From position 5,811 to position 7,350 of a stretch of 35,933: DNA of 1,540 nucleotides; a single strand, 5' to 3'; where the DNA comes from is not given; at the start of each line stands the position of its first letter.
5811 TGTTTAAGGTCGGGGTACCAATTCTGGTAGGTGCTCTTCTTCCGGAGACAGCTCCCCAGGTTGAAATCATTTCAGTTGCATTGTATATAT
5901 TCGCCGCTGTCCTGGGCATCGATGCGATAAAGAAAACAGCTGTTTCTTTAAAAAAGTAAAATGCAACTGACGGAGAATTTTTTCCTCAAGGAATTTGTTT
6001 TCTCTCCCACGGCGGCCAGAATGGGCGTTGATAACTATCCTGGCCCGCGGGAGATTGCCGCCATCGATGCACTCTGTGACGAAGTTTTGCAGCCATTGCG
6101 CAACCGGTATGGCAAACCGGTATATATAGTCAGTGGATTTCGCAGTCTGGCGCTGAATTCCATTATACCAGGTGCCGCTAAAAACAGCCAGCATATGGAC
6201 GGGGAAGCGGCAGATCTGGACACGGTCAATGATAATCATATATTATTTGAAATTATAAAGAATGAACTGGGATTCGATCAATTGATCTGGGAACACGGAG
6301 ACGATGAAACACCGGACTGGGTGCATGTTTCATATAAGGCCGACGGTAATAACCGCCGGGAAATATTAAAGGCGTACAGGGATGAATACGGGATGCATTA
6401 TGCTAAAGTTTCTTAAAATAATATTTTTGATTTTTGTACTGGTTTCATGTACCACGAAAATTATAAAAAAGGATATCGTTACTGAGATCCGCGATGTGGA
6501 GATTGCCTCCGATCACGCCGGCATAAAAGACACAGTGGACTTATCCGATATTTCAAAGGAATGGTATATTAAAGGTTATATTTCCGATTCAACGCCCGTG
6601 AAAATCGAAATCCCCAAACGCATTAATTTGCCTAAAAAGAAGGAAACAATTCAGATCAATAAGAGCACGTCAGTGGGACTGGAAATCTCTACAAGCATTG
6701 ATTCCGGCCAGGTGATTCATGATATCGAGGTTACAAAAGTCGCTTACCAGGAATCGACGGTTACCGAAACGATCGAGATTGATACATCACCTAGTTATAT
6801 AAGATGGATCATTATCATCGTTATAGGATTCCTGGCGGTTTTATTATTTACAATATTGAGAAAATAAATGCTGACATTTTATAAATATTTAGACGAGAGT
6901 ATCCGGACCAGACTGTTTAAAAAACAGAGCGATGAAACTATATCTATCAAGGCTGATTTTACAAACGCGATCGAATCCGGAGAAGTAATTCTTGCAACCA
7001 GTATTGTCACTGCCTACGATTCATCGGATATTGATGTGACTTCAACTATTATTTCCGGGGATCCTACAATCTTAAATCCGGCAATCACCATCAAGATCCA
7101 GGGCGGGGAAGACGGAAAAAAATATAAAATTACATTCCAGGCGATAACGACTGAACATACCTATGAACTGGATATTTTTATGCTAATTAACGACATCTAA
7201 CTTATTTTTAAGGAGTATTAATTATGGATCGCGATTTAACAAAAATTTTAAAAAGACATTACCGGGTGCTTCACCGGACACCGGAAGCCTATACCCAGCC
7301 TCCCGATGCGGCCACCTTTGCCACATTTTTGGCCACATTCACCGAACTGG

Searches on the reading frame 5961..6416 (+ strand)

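Call 60: search_protein_families(library=phrogs, proteins=[window:5961-6416:+], max_evalue=0.001)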
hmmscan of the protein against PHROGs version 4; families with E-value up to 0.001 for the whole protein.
window:5961-6416:+ (151 aa): 2 families
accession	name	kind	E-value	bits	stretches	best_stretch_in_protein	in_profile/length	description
phrog_894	-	lysis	1.1e-33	117.7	1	1-148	44-185/389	endolysin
phrog_17373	-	other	2.5e-08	34.9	1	41-105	43-106/224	peptidase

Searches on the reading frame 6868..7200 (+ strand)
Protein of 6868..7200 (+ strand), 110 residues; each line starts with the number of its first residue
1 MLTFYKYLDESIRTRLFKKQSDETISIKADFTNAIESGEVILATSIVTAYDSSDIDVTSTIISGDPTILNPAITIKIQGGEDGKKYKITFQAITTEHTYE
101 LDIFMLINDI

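Call 60: search_protein_families(library=phrogs, proteins=[window:6868-7200:+], max_evalue=0.001)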
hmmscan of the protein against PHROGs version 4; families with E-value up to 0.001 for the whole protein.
window:6868-7200:+ (110 aa): 1 family
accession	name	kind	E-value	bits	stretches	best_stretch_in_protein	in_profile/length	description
phrog_4137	-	unknown function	0.00011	22.6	1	2-97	246-335/349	-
